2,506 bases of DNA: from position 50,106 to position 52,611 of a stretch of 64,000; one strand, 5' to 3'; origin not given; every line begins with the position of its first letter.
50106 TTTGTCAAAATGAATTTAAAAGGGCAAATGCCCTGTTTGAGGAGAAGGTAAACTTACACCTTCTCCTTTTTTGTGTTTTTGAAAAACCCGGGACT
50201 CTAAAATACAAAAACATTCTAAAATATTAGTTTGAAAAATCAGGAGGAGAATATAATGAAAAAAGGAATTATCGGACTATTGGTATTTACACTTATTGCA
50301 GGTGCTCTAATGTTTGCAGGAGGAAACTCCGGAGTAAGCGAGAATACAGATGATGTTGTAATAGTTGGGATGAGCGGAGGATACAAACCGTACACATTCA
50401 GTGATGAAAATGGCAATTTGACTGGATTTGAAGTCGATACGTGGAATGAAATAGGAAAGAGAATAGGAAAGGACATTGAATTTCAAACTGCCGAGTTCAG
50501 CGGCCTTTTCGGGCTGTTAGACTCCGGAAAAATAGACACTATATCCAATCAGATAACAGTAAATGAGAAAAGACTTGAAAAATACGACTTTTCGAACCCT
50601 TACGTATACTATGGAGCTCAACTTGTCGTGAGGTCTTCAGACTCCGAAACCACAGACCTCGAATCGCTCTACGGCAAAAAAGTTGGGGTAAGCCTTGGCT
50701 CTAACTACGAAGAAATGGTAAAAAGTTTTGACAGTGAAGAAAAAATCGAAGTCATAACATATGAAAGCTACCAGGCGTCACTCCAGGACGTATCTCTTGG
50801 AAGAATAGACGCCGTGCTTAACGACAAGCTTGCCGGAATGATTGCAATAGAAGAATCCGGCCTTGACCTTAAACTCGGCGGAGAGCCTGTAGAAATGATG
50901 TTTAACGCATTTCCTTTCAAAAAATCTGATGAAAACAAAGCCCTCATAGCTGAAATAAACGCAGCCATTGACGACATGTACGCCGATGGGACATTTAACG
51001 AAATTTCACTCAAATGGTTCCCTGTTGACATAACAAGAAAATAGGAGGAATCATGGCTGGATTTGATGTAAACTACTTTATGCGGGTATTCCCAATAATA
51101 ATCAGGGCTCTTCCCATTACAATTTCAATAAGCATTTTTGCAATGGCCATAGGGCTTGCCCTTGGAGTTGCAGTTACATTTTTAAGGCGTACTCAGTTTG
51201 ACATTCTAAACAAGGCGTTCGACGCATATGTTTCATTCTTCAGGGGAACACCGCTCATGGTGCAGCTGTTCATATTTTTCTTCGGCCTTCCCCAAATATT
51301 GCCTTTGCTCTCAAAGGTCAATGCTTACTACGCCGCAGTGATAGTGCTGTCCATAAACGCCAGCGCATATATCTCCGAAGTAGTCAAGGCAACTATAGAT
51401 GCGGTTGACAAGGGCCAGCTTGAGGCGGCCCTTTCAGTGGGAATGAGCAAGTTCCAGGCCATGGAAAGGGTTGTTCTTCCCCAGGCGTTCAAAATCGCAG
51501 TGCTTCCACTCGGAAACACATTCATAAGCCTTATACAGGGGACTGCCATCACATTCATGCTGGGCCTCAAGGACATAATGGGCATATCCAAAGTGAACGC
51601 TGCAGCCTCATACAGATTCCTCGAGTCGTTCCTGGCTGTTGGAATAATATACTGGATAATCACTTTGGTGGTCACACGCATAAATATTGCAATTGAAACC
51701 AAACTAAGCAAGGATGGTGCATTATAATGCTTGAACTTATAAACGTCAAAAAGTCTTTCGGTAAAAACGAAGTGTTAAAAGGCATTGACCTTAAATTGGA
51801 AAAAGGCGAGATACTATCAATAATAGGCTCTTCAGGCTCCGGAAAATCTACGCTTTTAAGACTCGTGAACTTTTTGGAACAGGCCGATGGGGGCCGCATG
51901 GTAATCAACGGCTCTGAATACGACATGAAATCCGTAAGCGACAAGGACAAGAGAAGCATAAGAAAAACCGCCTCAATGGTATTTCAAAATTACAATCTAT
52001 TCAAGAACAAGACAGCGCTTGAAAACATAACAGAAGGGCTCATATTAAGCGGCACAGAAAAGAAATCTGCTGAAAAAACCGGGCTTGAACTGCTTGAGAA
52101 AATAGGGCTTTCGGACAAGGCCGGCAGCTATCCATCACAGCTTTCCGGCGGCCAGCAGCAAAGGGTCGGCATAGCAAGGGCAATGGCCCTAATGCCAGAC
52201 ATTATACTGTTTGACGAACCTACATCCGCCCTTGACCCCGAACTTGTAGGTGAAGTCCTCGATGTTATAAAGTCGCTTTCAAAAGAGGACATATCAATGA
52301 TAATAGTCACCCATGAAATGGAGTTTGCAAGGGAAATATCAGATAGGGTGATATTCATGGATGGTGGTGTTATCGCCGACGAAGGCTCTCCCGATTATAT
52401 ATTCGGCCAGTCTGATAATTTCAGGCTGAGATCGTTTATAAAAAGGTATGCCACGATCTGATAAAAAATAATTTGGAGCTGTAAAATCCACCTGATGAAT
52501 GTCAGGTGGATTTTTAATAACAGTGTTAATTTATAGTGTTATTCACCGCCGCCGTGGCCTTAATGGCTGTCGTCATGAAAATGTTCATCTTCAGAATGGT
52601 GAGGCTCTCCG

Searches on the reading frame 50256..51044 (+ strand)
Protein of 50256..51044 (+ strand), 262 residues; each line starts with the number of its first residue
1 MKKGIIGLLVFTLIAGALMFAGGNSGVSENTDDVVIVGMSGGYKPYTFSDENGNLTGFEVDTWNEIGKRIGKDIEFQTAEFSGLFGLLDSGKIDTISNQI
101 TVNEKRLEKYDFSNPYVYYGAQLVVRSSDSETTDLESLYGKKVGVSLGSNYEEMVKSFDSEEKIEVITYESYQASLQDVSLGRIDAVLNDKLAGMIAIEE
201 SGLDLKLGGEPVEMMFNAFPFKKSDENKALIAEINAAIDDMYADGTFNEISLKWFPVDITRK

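Call 6: search_protein_families(library=ncbifam, proteins=[window:50256-51044:+])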
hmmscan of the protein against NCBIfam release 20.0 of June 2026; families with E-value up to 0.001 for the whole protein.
window:50256-51044:+ (262 aa): 14 families
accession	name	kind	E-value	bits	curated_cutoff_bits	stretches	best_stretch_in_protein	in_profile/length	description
NF008426.0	PRK11260.1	equivalog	2.9e-59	200.5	312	1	5-261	11-266/266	cystine ABC transporter substrate-binding protein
TIGR01096.1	3A0103s03R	subfamily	2.5e-47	161.5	256.35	1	12-255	7-250/250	lysine/arginine/ornithine ABC transporter substrate-binding protein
NF007029.0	PRK09495.1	equivalog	3e-26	92.7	303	1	27-257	19-245/248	glutamine ABC transporter substrate-binding protein GlnH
NF011965.0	PRK15437.1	equivalog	5.2e-26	91.8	459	1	34-259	27-257/260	histidine ABC transporter substrate-binding protein HisJ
NF041765.1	ArtJ_Ecoli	equivalog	3.3e-24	85.8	510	1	27-256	15-242/243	arginine ABC transporter substrate-binding protein ArtJ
NF011586.0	PRK15010.1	equivalog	1.3e-23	83.9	440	1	30-258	23-256/260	lysine/arginine/ornithine ABC transporter substrate-binding protein ArgT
NF041764.1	ArtI_Ecoli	equivalog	1.5e-22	80.2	522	1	28-255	16-241/243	arginine ABC transporter substrate-binding protein ArtI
NF011583.0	PRK15007.1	subfamily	2.6e-20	72.8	358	1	28-255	16-241/243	arginine ABC transporter substrate-binding protein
NF052427.1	StpK7MSMEG_1200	equivalog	7.8e-18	64.3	900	1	34-254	363-584/601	serine/threonine protein kinase StpK7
NF008112.0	PRK10859.1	equivalog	9e-17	60.7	354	1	37-255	45-265/483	membrane-bound lytic murein transglycosylase MltF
TIGR04262.1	orph_peri_GRRM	subfamily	8.8e-11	41.6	190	1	37-191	5-160/257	extracellular substrate binding-like orphan protein GrrP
TIGR02995.1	ectoine_ehuB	equivalog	7.1e-10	38.6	190.9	1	43-250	42-255/275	ectoine/hydroxyectoine ABC transporter substrate-binding protein EhuB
NF008885.0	PRK11917.1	equivalog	3.2e-09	36.7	373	1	4-191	6-201/259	bifunctional adhesin/ABC transporter aspartate/glutamate-binding protein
NF008063.0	PRK10797.1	subfamily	2.1e-07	30.4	375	1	30-256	37-271/302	glutamate/aspartate ABC transporter substrate-binding protein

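Call 9: find_homologous_proteins(query=window:50256-51044:+, max_evalue=1e-30)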
Query window:50256-51044:+ (262 aa): 497 proteins with E <= 1e-30 among 1125 candidates; the best 120 are listed.
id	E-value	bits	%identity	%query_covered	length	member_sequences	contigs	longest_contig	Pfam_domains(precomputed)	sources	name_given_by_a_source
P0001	3.2e-160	549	97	100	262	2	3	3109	PF00497.26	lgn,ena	-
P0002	1.3e-141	489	85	100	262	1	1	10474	PF00497.26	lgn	-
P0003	2.6e-122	425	74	100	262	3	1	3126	PF00497.26,PF10613.15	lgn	-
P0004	2.5e-120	419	80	89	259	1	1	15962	PF00497.26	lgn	-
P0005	6.2e-118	411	82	88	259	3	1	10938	PF00497.26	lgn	-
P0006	1.4e-116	407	73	100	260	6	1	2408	PF00497.26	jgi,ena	-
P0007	2.7e-116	406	79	88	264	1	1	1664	PF00497.26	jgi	jgi:ABC-type amino acid transport substrate-binding protein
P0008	7.1e-116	404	73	100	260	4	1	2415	PF00497.26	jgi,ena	-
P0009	2.0e-115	403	72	100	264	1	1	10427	PF00497.26,PF10613.15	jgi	-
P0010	2.4e-115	402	72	100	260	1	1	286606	PF00497.26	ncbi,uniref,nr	ncbi:amino acid ABC transporter substrate-binding protein [Acidaminobacter sp. JC074]|uniref:amino a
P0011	2.0e-114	399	73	93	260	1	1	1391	PF00497.26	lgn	-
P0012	4.1e-114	398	70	100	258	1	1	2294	PF00497.26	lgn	-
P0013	3.8e-113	395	71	100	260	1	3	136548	PF00497.26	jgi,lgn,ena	-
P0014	1.9e-112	393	71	100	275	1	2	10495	PF00497.26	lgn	-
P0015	1.8e-111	390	69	100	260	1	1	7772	PF00497.26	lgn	-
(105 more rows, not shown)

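Call 11: find_related_loci(query=A1, collection=genome_contigs, flank=3000)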
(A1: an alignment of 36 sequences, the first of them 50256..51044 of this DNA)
Query A1 (262 aa) in genome_contigs; peptide patterns used: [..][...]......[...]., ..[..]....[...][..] (x = any residue, [..] = any of these).
599 stretches matched a pattern (row limit reached: there are more); 568 encode a relative of the query (tblastn E <= 1e-3); the best 80 are kept; 80 distinct loci.
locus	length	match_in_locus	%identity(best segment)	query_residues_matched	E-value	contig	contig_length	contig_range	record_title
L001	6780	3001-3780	72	1-262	4e-122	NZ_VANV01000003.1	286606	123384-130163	Acidaminobacter sp. JC074 scaffold_2, whole genome shotgun sequence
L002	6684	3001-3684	75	35-262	4e-115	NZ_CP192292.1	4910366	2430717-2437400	Fusibacter sp. JL216-2 chromosome, complete genome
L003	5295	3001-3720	64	15-261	3e-104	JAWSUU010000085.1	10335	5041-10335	MAG: Bacillota bacterium isolate B4G8H2-03 NODE_85_length_10335_cov_4.286411, whole genome shotgun sequence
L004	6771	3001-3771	62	3-262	3e-104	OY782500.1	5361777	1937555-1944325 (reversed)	MAG: Vallitaleaceae bacterium isolate 08788439-a597-456a-b4e9-0d8f61821b33 genome assembly, chromosome: 1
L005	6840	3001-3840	59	1-262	4e-103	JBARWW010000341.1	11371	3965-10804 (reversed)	MAG: Acidaminobacteraceae bacterium isolate MFD12133_ilm_asm_bin15 k127_73890, whole genome shotgun sequence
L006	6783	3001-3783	58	2-262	5e-100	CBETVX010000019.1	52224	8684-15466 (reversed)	MAG TPA_asm: uncultured Eubacteriales bacterium isolate SRR13515399_binner123_Refined_12 genome assembly, contig: ERZ250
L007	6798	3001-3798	58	1-261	4e-99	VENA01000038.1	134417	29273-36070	MAG: Bacillota bacterium isolate MES13 c_000000000144, whole genome shotgun sequence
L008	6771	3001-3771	60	8-262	7e-99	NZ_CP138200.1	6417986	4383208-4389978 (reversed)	Wukongibacter sp. M2B1 chromosome, complete genome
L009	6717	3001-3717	61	22-262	1e-97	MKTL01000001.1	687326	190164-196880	MAG: Clostridiales bacterium 38-18 SCNpilot_bf_inoc_scaffold_0, whole genome shotgun sequence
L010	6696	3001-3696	64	31-262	1e-97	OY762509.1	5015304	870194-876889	MAG: Vallitaleaceae bacterium isolate c0ba017c-7b98-4334-a234-c16200e784d9 genome assembly, chromosome: 1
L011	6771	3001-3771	59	1-260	2e-97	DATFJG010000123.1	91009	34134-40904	MAG TPA_asm: Clostridia bacterium isolate SMAG_U9138 k141_216506, whole genome shotgun sequence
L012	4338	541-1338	56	1-261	2e-97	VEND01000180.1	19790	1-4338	MAG: Bacillota bacterium isolate MES16 c_000000000659, whole genome shotgun sequence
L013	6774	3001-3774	58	1-262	5e-97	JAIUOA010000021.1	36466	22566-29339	MAG: Bacillota bacterium isolate FUSI1 spades-bin.97~NODE_1772_length_36466_cov_2.78024, whole genome shotgun sequence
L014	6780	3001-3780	57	2-262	2e-96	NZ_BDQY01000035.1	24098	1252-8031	Tepidibacter mesophilus strain JCM 16806 NODE_35, whole genome shotgun sequence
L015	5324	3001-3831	55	6-262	5e-95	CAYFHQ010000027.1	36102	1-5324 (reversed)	MAG TPA_asm: uncultured Peptostreptococcaceae bacterium isolate ERP003628_co2_39 genome assembly, contig: NODE_851_lengt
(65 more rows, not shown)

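Call 27: find_related_loci(query=window:50256-51044:+, collection=metagenome_contigs, flank=1500)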
Query window:50256-51044:+ (262 aa) in metagenome_contigs; peptide patterns used: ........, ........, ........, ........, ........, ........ (x = any residue, [..] = any of these).
197 stretches matched a pattern; 17 encode a relative of the query (tblastn E <= 1e-3); 17 distinct loci.
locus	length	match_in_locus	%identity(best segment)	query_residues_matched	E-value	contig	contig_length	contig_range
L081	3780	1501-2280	73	1-262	6e-125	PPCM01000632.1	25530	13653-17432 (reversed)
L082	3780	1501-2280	73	1-262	5e-124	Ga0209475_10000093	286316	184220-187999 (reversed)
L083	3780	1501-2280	71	1-262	6e-121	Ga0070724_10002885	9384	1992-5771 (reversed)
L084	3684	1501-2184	75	35-262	8e-116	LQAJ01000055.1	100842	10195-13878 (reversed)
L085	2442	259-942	75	35-262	5e-120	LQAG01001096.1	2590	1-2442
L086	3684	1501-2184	74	35-262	4e-114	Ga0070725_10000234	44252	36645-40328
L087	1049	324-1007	72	35-262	8e-124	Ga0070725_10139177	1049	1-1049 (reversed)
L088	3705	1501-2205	70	28-262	1e-110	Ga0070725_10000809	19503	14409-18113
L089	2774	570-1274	70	28-262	6e-112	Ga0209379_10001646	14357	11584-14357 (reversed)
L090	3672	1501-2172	73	37-260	3e-108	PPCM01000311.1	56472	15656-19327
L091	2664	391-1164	59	1-262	1e-99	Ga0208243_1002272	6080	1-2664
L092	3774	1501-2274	58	1-262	6e-98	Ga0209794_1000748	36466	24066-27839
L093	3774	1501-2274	59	1-262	8e-98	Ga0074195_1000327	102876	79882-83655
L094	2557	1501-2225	76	25-262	3e-95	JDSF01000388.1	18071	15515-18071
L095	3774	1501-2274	59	1-262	3e-98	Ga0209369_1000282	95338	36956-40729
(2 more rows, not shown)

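Call 28: find_encoding_contigs(protein=P0001, flank=1500, max_places=3)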
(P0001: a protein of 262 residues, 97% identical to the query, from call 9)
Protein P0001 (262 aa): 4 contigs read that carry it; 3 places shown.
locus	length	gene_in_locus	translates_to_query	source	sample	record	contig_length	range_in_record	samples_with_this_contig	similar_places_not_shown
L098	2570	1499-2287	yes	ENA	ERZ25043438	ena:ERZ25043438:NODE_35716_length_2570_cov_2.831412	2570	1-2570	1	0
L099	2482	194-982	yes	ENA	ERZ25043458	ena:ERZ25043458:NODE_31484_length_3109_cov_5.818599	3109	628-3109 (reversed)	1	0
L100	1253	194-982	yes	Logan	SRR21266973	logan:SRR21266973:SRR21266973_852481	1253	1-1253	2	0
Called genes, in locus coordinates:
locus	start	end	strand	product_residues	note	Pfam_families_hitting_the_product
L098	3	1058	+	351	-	?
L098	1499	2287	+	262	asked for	PF00497:SBP_bac_3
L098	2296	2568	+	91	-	?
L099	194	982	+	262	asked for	PF00497:SBP_bac_3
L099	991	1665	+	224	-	PF00528:BPD_transp_1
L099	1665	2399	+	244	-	PF02463:SMC_N, PF09818:ABC_ATPase (faint), PF00005:ABC_tran, PF13304:AAA_21 (weak)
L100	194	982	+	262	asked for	PF00497:SBP_bac_3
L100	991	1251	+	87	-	?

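Call 29: find_encoding_contigs(protein=P0002, flank=1500, max_places=3)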
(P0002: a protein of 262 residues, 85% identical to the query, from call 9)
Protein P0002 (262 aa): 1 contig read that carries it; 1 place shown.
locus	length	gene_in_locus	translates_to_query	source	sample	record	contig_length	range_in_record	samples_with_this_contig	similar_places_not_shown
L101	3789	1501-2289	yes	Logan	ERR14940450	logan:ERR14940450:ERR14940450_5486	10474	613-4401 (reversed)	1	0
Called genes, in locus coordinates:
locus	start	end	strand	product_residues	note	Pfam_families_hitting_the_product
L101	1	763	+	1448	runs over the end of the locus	PF00395:SLH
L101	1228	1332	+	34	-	-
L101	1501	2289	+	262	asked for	PF00497:SBP_bac_3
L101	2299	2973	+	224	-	PF00528:BPD_transp_1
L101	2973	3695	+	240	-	PF02463:SMC_N, PF09818:ABC_ATPase (faint), PF00005:ABC_tran, PF13304:AAA_21 (faint)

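Call 30: find_encoding_contigs(protein=P0004, flank=1500, max_places=3)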
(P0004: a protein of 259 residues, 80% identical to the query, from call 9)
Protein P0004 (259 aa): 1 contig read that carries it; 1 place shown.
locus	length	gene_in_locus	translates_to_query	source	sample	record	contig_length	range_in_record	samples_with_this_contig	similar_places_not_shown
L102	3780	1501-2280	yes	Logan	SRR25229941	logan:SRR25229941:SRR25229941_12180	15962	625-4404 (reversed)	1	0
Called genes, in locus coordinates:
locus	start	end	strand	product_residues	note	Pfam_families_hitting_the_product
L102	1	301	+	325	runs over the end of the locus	PF00072:Response_reg, PF01627:Hpt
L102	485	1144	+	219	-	-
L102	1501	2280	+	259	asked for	PF00497:SBP_bac_3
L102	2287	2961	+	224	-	PF00528:BPD_transp_1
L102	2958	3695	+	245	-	PF01637:ATPase_2 (faint), PF02463:SMC_N, PF13175:AAA_15 (faint), PF00005:ABC_tran, PF13166:AAA_13 (faint), PF13401:AAA_22 (weak), PF13304:AAA_21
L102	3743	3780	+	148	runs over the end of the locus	-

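Call 31: find_encoding_contigs(protein=P0005, flank=1500, max_places=3)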
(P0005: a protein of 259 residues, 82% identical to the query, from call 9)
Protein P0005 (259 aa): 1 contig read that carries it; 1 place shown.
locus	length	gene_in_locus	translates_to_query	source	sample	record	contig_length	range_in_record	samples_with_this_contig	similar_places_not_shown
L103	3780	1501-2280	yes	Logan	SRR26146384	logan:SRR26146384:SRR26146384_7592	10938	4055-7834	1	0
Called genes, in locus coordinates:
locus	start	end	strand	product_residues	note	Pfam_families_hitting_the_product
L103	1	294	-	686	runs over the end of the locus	-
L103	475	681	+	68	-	-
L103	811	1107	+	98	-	-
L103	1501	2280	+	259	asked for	PF00497:SBP_bac_3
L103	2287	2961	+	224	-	PF00528:BPD_transp_1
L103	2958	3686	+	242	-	PF02463:SMC_N, PF09818:ABC_ATPase (faint), PF00005:ABC_tran, PF13166:AAA_13 (faint), PF13304:AAA_21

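Call 41: search_solved_structures(query=window:50256-51044:+, max_evalue=1e-10, show_alignments=1)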
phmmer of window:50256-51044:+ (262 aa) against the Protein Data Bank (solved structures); distinct sequences matched with E-value up to 1e-10: 77 (the best 60 are shown).
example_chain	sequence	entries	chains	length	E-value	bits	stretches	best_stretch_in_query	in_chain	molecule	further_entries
9d5w_A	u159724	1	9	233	5.9e-64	219.3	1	35-260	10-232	Amino acid ABC transporter, periplasmic amino acid-binding portion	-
4zv1_A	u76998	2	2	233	2.6e-40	141.9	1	36-255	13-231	AncQR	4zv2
5t0w_A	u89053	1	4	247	8.9e-30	107.4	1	36-256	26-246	AncCDT-1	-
5tuj_C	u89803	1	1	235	1.2e-29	107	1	36-255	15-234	Ancestral protein CDT-Anc1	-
3vv5_A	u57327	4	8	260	1.3e-29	106.8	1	35-260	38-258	Amino acid ABC transporter, binding protein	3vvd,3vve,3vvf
6h30_A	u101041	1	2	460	8e-28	101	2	35-261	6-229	Glutamine ABC transporter permease and substrate binding protein protein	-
2yln_A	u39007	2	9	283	2.6e-26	96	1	30-260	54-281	PUTATIVE ABC TRANSPORTER, PERIPLASMIC BINDING PROTEIN, AMINO ACID | ABC TRANSPORTER, PERIPLASMIC BINDING PROTEIN, AMINO ACID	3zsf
6svf_A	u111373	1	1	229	2.9e-26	95.9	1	34-255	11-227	Amino acid ABC transporter, periplasmic amino acid-binding protein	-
2m8c_A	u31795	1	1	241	9.1e-26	94.2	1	36-259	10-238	Cationic amino acid ABC transporter, periplasmic binding protein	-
2iee_A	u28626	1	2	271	1.1e-25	94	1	34-261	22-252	Probable ABC transporter extracellular-binding protein yckB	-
1hpb_P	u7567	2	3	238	7.1e-25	91.3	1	36-259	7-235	HISTIDINE-BINDING PROTEIN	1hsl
4prs_A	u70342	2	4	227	1e-24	90.8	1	34-255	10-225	ABC-type transporter, periplasmic subunit family 3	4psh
6ggp_A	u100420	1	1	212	2.1e-24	89.8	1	34-196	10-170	Amino acid ABC transporter, periplasmic amino acid-binding protein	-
6ggv_A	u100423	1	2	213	2.1e-24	89.8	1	34-196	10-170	Amino acid ABC transporter, periplasmic amino acid-binding protein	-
5jos_A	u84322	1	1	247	5.7e-24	88.4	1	35-255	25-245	Cyclohexadienyl dehydratase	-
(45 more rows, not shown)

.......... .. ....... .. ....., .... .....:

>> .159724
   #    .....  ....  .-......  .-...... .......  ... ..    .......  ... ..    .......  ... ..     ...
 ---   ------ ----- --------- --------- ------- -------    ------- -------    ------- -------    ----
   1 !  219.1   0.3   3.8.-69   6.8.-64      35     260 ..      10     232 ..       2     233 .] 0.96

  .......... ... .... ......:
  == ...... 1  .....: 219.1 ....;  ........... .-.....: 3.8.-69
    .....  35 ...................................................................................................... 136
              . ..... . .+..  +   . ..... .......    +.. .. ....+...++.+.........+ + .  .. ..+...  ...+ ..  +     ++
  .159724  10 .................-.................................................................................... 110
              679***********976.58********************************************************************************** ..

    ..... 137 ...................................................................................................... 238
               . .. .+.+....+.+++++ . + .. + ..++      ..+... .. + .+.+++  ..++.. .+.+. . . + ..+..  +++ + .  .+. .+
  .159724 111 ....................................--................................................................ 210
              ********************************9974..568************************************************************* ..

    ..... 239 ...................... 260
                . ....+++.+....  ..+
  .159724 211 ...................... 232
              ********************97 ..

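Call 57: search_protein_families(library=pfam, proteins=[window:50256-51044:+])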
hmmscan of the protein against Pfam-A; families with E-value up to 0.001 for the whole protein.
window:50256-51044:+ (262 aa): 2 families
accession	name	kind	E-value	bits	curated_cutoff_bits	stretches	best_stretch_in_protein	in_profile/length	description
PF00497.25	SBP_bac_3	-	4.1e-38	130.6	26.4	1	35-256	1-131/132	Bacterial extracellular solute-binding proteins, family 3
PF10613.14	Lig_chan-Glu_bd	-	2.9e-05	24.6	30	1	69-127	56-113/115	Ligated ion channel L-glutamate- and glycine-binding site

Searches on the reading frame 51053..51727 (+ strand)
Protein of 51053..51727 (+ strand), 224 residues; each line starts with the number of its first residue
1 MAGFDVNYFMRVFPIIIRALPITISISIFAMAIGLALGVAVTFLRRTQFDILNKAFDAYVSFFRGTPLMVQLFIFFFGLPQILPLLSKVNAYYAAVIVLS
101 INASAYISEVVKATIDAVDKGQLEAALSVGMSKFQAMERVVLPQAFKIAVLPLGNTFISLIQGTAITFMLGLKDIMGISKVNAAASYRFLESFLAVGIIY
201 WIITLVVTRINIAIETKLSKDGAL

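Call 6: search_protein_families(library=ncbifam, proteins=[window:51053-51727:+])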
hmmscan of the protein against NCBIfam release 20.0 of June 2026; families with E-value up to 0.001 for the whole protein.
window:51053-51727:+ (224 aa): 14 families
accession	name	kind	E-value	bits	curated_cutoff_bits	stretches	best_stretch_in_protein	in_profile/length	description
NF011680.0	PRK15100.1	equivalog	2.5e-49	168.1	300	1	11-220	10-216/222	cystine ABC transporter permease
TIGR03003.1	ectoine_ehuD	equivalog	3.1e-37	128.5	205.2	1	4-212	1-206/212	ectoine/hydroxyectoine ABC transporter permease subunit EhuD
NF007028.0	PRK09494.1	equivalog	3.8e-35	121.7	303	1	4-218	3-216/219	glutamine ABC transporter permease GlnP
TIGR03004.1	ectoine_ehuC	equivalog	9.4e-32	110.6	196.95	1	13-220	4-208/214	ectoine/hydroxyectoine ABC transporter permease subunit EhuC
NF008336.0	PRK11122.1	equivalog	3.1e-30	105.5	248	1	13-217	5-214/222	arginine ABC transporter permease ArtM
NF008337.0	PRK11123.1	equivalog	7.6e-27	94.3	277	2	88-220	100-232/238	arginine ABC transporter permease ArtQ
NF011687.0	PRK15107.1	equivalog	3.2e-26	92.6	318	1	2-207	2-212/224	glutamate/aspartate ABC transporter permease GltK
NF011651.0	PRK15069.1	subfamily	6.3e-26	91.2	306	1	19-212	22-222/237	histidine ABC transporter permease HisM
TIGR01726.1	HEQRo_perm_3TM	subfamily_domain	3e-23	82.2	42.2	1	13-113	2-99/99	ABC transporter permease subunit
NF011714.0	PRK15135.1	subfamily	2.8e-19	69.9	319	1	15-219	8-220/228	histidine ABC transporter permease HisQ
NF008049.0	PRK10782.1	subfamily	9e-09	35.3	212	1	18-177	15-174/217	methionine ABC transporter permease MetI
TIGR00974.1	3a0107s02c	equivalog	2.4e-06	26.9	193.45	1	13-147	53-184/272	phosphate ABC transporter permease PstA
TIGR01097.1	PhnE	equivalog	3.6e-06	26.6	216.7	1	10-147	51-182/252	phosphonate ABC transporter, permease protein PhnE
TIGR02138.1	phosphate_pstC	equivalog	0.00051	19.1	196.45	0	18-147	64-207/296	phosphate ABC transporter permease subunit PstC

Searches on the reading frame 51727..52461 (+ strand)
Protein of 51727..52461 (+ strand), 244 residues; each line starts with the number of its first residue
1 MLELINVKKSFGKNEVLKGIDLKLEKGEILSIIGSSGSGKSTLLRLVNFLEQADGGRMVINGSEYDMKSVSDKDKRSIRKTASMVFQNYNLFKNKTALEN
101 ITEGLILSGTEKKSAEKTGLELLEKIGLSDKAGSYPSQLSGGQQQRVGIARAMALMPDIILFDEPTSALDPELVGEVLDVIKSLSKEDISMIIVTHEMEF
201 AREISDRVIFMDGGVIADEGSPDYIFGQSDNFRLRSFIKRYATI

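Call 6: search_protein_families(library=ncbifam, proteins=[window:51727-52461:+])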
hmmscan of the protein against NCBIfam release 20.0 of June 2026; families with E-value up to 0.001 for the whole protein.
window:51727-52461:+ (244 aa): 189 families (the best 25 are shown)
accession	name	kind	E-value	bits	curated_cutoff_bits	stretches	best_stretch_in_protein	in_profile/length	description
NF008428.0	PRK11264.1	equivalog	1.2e-84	283.5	406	1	2-241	4-247/250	L-cystine ABC transporter ATP-binding protein TcyN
NF007027.0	PRK09493.1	equivalog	9.9e-84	280.4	379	1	1-240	1-238/240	glutamine ABC transporter ATP-binding protein GlnQ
TIGR03005.1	ectoine_ehuA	equivalog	2.8e-78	262.6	345.4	1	4-240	3-249/252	ectoine/hydroxyectoine ABC transporter ATP-binding protein EhuA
NF007908.0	PRK10619.1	equivalog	4.6e-76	255.4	466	1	2-239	6-253/257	histidine ABC transporter ATP-binding protein HisP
NF008338.0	PRK11124.1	equivalog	4.6e-65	219.5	369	1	3-224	4-227/242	arginine ABC transporter ATP-binding protein ArtP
TIGR00972.1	3a0107s01c2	equivalog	7.8e-61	205.5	343.2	1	2-238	2-243/248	phosphate ABC transporter ATP-binding protein PstB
TIGR03265.1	PhnT2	equivalog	2.1e-59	201.6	457.7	1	2-239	5-236/353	putative 2-aminoethylphosphonate ABC transporter ATP-binding protein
TIGR02315.1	ABC_phnC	equivalog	3.9e-59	200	266.1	1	1-223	1-231/243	phosphonate ABC transporter ATP-binding protein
TIGR02314.1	ABC_MetN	equivalog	2.9e-54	184.4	499.7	1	2-239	2-242/343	methionine ABC transporter ATP-binding protein MetN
NF006987.0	PRK09452.1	equivalog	4.2e-54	183.7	482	1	2-238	18-248/378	spermidine/putrescine ABC transporter ATP-binding protein PotA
TIGR01186.1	proV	subfamily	6.7e-54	183.4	326.6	1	12-240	4-232/363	betaine/proline/choline family ABC transporter ATP-binding protein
TIGR02673.1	FtsE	equivalog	1.9e-53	181.3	264.85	1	1-214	1-213/214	cell division ATP-binding protein FtsE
TIGR00968.1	3a0106s01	subfamily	2.3e-53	181.2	342.75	1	4-239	3-232/237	sulfate ABC transporter ATP-binding protein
TIGR03608.1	L_ocin_972_ABC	subfamily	4.6e-53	179.7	254.85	1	4-210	1-205/206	putative bacteriocin export ABC transporter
TIGR02211.1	LolD_lipo_ex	equivalog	9.2e-52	175.7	307.75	1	3-214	3-218/221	lipoprotein-releasing ABC transporter ATP-binding protein LolD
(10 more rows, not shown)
